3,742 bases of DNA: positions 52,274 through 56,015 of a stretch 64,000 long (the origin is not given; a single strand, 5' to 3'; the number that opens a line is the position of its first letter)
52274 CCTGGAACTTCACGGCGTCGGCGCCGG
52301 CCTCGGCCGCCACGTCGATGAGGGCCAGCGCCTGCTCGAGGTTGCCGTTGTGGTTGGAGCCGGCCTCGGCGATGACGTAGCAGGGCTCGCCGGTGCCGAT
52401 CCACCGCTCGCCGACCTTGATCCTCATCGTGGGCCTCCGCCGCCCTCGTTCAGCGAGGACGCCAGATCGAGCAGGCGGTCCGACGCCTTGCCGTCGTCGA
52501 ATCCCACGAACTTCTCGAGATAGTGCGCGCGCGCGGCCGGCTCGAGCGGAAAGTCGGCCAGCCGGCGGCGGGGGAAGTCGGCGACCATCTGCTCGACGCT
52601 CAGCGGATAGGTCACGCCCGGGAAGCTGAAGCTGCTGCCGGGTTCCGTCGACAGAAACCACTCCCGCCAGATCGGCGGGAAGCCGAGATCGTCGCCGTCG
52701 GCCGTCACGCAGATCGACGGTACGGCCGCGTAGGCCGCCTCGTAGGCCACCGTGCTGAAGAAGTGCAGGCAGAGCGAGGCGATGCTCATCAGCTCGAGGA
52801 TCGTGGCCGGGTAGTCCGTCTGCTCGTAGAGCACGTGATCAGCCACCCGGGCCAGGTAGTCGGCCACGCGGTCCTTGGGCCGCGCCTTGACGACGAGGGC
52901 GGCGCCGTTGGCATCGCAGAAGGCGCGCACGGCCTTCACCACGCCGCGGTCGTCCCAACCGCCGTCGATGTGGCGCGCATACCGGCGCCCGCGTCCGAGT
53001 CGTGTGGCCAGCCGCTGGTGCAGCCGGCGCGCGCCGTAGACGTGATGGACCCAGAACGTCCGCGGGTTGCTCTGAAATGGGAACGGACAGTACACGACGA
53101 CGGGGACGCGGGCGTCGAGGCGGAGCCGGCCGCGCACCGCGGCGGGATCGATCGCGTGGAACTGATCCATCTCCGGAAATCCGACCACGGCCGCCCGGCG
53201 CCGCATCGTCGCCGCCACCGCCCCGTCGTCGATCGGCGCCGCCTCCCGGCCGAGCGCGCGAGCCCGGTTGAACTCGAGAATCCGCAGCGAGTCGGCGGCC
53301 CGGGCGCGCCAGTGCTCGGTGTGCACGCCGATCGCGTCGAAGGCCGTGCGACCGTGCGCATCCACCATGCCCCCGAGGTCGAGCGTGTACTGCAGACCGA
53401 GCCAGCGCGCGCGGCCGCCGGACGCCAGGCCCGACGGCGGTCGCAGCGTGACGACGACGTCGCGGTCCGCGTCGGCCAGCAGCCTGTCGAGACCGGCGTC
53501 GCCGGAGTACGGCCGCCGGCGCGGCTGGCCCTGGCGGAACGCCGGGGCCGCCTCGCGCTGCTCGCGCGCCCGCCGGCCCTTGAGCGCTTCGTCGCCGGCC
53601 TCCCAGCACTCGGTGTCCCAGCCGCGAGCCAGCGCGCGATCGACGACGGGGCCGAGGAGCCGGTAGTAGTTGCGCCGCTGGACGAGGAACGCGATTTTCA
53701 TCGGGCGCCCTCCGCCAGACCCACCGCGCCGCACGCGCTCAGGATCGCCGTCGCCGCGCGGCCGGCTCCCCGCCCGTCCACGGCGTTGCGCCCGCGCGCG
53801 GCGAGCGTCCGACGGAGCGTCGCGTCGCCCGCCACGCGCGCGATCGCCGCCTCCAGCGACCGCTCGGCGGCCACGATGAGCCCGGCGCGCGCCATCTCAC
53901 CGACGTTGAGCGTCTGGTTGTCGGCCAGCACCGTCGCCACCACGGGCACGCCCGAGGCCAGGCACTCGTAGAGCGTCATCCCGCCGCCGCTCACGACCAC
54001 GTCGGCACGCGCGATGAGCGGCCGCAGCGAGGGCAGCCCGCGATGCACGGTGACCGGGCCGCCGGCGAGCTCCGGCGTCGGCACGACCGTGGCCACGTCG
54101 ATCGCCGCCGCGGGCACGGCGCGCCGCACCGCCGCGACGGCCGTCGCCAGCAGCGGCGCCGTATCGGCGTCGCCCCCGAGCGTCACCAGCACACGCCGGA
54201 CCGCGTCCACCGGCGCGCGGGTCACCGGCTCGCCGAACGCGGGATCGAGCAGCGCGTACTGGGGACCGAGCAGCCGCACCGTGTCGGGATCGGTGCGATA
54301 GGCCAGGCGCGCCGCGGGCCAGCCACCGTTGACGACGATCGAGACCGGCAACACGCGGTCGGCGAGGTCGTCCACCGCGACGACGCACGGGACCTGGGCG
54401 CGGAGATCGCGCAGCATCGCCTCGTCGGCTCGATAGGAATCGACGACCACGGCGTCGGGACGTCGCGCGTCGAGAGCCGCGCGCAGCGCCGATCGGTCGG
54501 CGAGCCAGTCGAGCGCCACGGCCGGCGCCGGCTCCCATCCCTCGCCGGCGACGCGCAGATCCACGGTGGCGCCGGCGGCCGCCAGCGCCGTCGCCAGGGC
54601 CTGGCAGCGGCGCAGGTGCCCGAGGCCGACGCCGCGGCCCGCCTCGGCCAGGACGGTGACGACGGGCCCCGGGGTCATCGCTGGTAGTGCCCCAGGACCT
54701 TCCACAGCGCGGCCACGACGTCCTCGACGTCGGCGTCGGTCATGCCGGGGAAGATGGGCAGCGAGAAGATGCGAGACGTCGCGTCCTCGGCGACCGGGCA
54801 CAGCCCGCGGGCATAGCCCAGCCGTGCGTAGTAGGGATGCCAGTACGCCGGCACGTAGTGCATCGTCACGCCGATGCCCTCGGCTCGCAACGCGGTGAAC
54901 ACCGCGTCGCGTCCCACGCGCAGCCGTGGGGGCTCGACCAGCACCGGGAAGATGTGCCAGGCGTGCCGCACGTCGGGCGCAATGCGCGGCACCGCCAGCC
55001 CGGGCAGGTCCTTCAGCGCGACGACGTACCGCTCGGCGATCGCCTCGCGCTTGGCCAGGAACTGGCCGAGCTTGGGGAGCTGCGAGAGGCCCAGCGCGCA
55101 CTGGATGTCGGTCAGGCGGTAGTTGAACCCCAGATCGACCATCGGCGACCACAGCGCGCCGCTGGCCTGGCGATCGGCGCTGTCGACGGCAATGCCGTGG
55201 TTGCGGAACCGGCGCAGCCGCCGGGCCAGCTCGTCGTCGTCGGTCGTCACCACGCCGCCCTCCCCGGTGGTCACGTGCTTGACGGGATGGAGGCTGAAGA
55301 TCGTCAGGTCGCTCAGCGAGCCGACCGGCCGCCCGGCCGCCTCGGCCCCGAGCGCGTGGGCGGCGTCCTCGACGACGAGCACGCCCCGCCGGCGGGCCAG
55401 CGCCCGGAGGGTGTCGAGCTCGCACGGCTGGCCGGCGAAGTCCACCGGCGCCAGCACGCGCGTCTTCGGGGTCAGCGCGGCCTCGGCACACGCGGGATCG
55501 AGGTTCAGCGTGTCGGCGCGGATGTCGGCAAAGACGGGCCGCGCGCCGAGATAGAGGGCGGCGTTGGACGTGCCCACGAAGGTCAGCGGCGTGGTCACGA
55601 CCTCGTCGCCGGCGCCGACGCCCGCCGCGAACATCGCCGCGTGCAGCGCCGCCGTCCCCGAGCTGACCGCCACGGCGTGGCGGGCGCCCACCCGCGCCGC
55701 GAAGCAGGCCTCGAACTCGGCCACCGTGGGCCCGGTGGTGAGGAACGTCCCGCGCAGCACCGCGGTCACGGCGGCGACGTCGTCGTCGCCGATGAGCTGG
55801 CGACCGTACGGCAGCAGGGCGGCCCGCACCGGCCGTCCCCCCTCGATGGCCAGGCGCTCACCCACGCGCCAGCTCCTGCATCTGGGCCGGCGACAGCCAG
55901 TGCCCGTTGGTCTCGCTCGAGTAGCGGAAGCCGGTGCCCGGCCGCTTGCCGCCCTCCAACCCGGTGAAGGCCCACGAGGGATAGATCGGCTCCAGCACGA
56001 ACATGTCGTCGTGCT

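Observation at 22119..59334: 37-kb, 33-gene single-strand glycan locus combining nonulosonic-acid, dideoxyhexose, radical-SAM and methylation chemistry with an ABC-flippase/ligase assembly logic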

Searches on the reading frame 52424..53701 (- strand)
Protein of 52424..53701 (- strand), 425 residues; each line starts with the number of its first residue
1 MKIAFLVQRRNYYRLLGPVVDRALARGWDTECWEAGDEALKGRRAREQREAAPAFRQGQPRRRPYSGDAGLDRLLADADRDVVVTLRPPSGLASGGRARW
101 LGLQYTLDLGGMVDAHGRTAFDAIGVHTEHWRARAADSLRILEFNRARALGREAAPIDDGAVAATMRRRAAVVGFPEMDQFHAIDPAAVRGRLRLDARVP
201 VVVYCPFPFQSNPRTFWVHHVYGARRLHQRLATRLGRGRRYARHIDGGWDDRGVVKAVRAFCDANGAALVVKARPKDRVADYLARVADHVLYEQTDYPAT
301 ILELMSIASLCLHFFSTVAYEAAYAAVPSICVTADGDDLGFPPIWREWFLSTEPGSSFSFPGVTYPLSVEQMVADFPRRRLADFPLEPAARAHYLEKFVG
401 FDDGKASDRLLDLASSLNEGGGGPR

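Call 6: search_protein_families(library=pfam, proteins=[window:52424-53701:-], max_evalue=0.001)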
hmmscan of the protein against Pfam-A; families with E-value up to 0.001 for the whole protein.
window:52424-53701:- (425 aa): 0 families

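Call 14: search_protein_families(library=ncbifam, proteins=[window:52424-53701:-], max_evalue=0.00001)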
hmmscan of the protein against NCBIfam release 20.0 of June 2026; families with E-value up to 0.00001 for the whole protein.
window:52424-53701:- (425 aa): 0 families

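Call 23: search_solved_structures(query=window:52424-53701:-, max_evalue=1)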
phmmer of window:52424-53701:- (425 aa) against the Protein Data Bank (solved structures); distinct sequences matched with E-value up to 1: 1.
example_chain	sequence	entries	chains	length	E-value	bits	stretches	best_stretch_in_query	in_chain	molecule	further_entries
9uy9_A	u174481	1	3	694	0.94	11.8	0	70-170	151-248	Macacine gammaherpesvirus 4 glycoprotein B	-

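Call 47: find_homologous_proteins(query=window:52424-53701:-, max_evalue=0.001)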
Query window:52424-53701:- (425 aa): 138 proteins with E <= 0.001 among 8000 candidates; the best 120 are listed.
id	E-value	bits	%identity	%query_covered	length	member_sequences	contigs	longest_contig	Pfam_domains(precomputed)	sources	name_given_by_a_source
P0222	1.3e-256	870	91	99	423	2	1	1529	-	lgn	-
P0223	2.6e-245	833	86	99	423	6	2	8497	-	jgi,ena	-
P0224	4.1e-241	819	85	99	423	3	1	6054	-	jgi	jgi:hypothetical protein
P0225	2.0e-236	803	83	99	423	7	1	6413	-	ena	-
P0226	7.7e-217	739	78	98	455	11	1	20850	-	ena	-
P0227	1.6e-215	734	77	99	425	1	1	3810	-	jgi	jgi:hypothetical protein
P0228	1.1e-213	728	78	98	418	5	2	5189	-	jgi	jgi:hypothetical protein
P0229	1.6e-212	724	74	96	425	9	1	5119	-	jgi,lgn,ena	-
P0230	2.4e-212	724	76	100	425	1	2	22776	-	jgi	jgi:hypothetical protein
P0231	4.2e-205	700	74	99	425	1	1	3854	-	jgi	jgi:hypothetical protein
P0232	6.2e-203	693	73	99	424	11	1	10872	-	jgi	jgi:hypothetical protein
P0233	1.3e-200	685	73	100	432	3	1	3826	-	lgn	-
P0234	2.7e-195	668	71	100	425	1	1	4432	-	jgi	jgi:hypothetical protein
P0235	3.3e-181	621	66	99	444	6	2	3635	-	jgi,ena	-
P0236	3.2e-180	618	66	100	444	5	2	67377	-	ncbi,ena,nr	ncbi:MAG: hypothetical protein E6K82_16045 [Candidatus Rokuibacteriota bacterium]|nr:MAG: hypothetic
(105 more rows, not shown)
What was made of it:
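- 52424..53701 (-): X425: GT-B fold protein of an unassigned family. Candidate CMP-nonulosonate transferase (inferred). About 138 homologues, all 'hypothetical' (call 47).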

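Call 57: predict_structure(alignment_id=A2)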
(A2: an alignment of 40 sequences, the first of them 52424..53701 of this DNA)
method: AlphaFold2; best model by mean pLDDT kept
length: 425 residues; sequences in the alignment: 40
mean_pLDDT: 90.2   pTM: 0.90
mean pLDDT of the five models: 90.2, 90.0, 89.2, 89.0, 89.1
residues with pLDDT >= 90: 295; 70-90: 99; 50-70: 26; < 50: 5
segments of 3 or more residues with pLDDT < 50: 421-425
pLDDT, mean of each block of 10 residues (from residue 1): 93 94 98 77 59 87 89 86 88 72 87 91 95 92 88 94 97 96 96 97 88 82 91 87 94 97 99 88 96 87 97 94 98 89 82 93 96 98 98 96 96 91 40
secondary structure, 60 per line:
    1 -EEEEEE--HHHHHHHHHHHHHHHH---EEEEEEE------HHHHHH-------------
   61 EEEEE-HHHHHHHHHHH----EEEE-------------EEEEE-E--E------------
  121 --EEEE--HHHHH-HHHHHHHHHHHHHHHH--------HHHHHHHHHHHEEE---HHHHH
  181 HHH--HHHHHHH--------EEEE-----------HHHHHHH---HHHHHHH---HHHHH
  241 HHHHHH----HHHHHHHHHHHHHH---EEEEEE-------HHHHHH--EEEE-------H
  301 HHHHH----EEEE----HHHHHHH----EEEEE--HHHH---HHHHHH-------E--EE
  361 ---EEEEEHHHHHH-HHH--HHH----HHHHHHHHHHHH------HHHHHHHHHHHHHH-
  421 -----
elements in order: E2-7 H10-25 E29-35 H42-47 E61-65 H67-77 E82-85 E99-103 E123-126 H129-133 H135-150 H159-169 E170-172 H176-183 H186-192 E201-204 H216-222 H226-232 H236-246 H251-264 E268-273 H281-286 E289-292 H300-305 E310-313 H318-324 E329-333 H336-339 H343-348 E364-368 H369-374 H388-399 H406-419
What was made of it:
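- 52424..53701 (-): AF2 pLDDT 90, pTM 0.90 (call 57).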

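Call 62: fold_search(model_id=the predicted structure, library=pdb)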
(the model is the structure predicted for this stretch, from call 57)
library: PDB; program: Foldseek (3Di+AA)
matches with E <= 10: 1397; with E <= 0.001: 284
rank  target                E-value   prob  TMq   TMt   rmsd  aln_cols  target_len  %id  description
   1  1f6d_C                2.8e-09  1.00  0.49  0.55   8.0       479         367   13  THE STRUCTURE OF UDP-N-ACETYLGLUCOSAMINE 2-EPIMERASE FROM E. COLI. (released 2000-12-13)
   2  1f6d_B                3.5e-09  1.00  0.49  0.55   7.4       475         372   13  THE STRUCTURE OF UDP-N-ACETYLGLUCOSAMINE 2-EPIMERASE FROM E. COLI. (released 2000-12-13)
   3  3c4q_B                3.5e-09  1.00  0.42  0.45   9.7       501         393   12  Structure of the retaining glycosyltransferase MshA : The first step in mycothiol biosynthesis. Organism : Corynebacte (released 2008-04-01)
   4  3l7j_D                4.6e-09  1.00  0.54  0.56   7.2       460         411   12  Structure of the Wall Teichoic Acid Polymerase TagF, H444N variant (released 2010-04-28)
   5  3l7i_A                1.1e-08  1.00  0.54  0.56   6.8       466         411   11  Structure of the Wall Teichoic Acid Polymerase TagF (released 2010-04-28)
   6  3c48_A                1.4e-08  1.00  0.30  0.31  14.6       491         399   13  Structure of the retaining glycosyltransferase MshA: The first step in mycothiol biosynthesis. Organism: Corynebacteri (released 2008-03-25)
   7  5xvs_B                1.7e-08  1.00  0.46  0.53   9.0       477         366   11  Crystal structure of UDP-GlcNAc 2-epimerase NeuC complexed with UDP (released 2018-04-11)
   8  8va1_D                1.9e-08  1.00  0.49  0.39   7.4       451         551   14  S. aureus TarL H300N in complex with CDP-ribitol (single tetramer) (released 2024-04-03)
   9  3c4q_A                2.2e-08  1.00  0.43  0.45   8.9       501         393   12  Structure of the retaining glycosyltransferase MshA : The first step in mycothiol biosynthesis. Organism : Corynebacte (released 2008-04-01)
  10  3l7j_A                2.4e-08  1.00  0.54  0.56   7.3       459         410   12  Structure of the Wall Teichoic Acid Polymerase TagF, H444N variant (released 2010-04-28)
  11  3l7m_D                2.4e-08  1.00  0.55  0.56   7.4       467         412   12  Structure of the Wall Teichoic Acid Polymerase TagF, H548A (released 2010-04-28)
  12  3l7i_D                4.5e-08  1.00  0.55  0.57   6.7       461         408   12  Structure of the Wall Teichoic Acid Polymerase TagF (released 2010-04-28)
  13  8va1_B                4.5e-08  1.00  0.49  0.39   8.0       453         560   14  S. aureus TarL H300N in complex with CDP-ribitol (single tetramer) (released 2024-04-03)
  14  2iyf_B                4.5e-08  1.00  0.44  0.46   9.9       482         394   14  The crystal structure of macrolide glycosyltransferases: A blueprint for antibiotic engineering (released 2007-03-27)
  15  3wad_B                5.0e-08  1.00  0.46  0.48   9.0       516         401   12  Crystal structure of glycosyltransferase VinC involved in the biosynthesis of vicenistatin (released 2014-06-04)
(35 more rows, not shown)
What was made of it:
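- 52424..53701 (-): Foldseek best matches are TagF/TarL, NeuC/UDP-GlcNAc 2-epimerases and MshA, all prob 1.0 (call 62).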

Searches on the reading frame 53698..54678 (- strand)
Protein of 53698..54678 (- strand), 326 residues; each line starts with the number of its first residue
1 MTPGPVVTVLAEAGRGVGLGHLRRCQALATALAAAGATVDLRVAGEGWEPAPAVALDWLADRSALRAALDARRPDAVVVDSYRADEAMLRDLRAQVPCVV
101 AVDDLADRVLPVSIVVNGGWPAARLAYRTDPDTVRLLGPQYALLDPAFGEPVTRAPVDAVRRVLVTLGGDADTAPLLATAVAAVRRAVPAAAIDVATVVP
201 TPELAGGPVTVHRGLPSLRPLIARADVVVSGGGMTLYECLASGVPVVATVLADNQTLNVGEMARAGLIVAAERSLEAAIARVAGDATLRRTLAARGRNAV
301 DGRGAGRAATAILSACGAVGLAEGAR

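Call 6: search_protein_families(library=pfam, proteins=[window:53698-54678:-], max_evalue=0.001)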
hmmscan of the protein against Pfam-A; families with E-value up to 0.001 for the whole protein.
window:53698-54678:- (326 aa): 1 family
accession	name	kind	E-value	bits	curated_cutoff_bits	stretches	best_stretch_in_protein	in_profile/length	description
PF13692.12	Glyco_trans_1_4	-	0.0001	23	27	1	207-282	59-139/142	Glycosyl transferases group 1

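Call 14: search_protein_families(library=ncbifam, proteins=[window:53698-54678:-], max_evalue=0.00001)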
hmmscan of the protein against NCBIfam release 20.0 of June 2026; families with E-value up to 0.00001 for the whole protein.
window:53698-54678:- (326 aa): 1 family
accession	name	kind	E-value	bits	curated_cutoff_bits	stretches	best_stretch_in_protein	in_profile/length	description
TIGR03590.1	PseG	equivalog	1.5e-31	110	153.55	1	8-258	4-276/280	UDP-2,4-diacetamido-2,4,6-trideoxy-beta-L-altropyranose hydrolase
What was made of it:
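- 53698..54678 (-): PseG-like UDP-sugar hydrolase. The only NCBIfam hit is TIGR03590 PseG, 110 bits against a cut-off of 153.6 (call 14).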

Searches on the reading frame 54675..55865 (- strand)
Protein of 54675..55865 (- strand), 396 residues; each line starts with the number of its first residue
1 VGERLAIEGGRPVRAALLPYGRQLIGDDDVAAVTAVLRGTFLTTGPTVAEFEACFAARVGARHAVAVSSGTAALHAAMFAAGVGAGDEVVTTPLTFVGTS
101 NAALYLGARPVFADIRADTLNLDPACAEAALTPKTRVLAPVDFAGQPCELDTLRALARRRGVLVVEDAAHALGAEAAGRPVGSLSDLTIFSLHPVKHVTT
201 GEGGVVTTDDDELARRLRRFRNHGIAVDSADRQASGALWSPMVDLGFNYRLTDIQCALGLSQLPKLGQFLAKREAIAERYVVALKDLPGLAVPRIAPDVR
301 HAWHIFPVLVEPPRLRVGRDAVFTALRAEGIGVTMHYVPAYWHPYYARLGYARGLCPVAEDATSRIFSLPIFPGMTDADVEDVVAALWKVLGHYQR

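Call 6: search_protein_families(library=pfam, proteins=[window:54675-55865:-], max_evalue=0.001)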
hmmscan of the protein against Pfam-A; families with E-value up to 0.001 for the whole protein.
window:54675-55865:- (396 aa): 4 families
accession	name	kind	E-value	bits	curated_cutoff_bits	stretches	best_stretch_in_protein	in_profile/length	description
PF01041.23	DegT_DnrJ_EryC1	-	2.3e-122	409.2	19.8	1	25-387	3-359/360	DegT/DnrJ/EryC1/StrS aminotransferase family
PF01053.26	Cys_Met_Meta_PP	-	1.6e-07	30.7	27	1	45-228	51-234/381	Cys/Met metabolism PLP-dependent enzyme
PF00155.27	Aminotran_1_2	-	6e-07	29.4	19.7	1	39-178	33-196/361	Aminotransferase class I and II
PF01212.27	Beta_elim_lyase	-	0.00083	19.2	27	0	45-230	31-233/288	Beta-eliminating lyase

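Call 14: search_protein_families(library=ncbifam, proteins=[window:54675-55865:-], max_evalue=0.00001)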
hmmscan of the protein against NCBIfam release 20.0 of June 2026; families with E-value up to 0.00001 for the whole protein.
window:54675-55865:- (396 aa): 14 families
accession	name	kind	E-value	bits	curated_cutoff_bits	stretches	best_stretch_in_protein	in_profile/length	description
TIGR03588.1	PseC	equivalog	8.4e-130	433.1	423.5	1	18-391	2-380/380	UDP-4-amino-4,6-dideoxy-N-acetyl-beta-L-altrosamine transaminase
NF008658.2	PRK11658.1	equivalog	2.2e-107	359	631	1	16-392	3-378/379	UDP-4-amino-4-deoxy-L-arabinose aminotransferase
NF008687.0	PRK11706.1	equivalog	6.3e-67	225.9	375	1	36-389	21-372/375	dTDP-4-amino-4,6-dideoxygalactose transaminase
TIGR04181.1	NHT_00031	hypoth_equivalog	1.1e-62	212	420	1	28-370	11-357/359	LegC family aminotransferase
TIGR04427.1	PLP_DesI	equivalog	7.9e-62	209.6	650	1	5-385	8-377/390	dTDP-4-dehydro-6-deoxyglucose aminotransferase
TIGR02379.1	ECA_wecE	subfamily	1.7e-54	185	434.85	1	25-390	10-374/376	dTDP-4-amino-4,6-dideoxy-D-glucose transaminase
NF011936.0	PRK15407.1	equivalog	8.4e-50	169.7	423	2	18-224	37-251/440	lipopolysaccharide biosynthesis protein RfbH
TIGR01325.1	O_suc_HS_sulf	equivalog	8.4e-09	34.5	510.05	1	43-226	51-233/380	O-succinylhomoserine sulfhydrylase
NF004770.0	PRK06108.1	subfamily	4.4e-08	32.4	422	1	51-170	86-212/396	pyridoxal phosphate-dependent aminotransferase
NF006003.0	PRK08133.1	equivalog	9.5e-08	31.1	522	1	44-192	64-210/396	O-succinylhomoserine sulfhydrylase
NF005695.0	PRK07503.1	equivalog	4.6e-07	28.9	666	1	44-208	63-222/403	methionine gamma-lyase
NF004125.0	PRK05613.1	equivalog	5.6e-07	28.4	765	1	44-194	67-216/437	O-acetylhomoserine/O-acetylserine sulfhydrylase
NF005732.0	PRK07550.1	equivalog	2.3e-06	26.9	366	1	47-170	79-208/389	aminotransferase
NF006097.0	PRK08249.1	equivalog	7e-06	24.6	600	1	44-224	64-243/402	cystathionine gamma-synthase family protein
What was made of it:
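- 54675..55865 (-): PseC aminotransferase. NCBIfam TIGR03588 433 bits, cut-off 423.5 (call 14).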
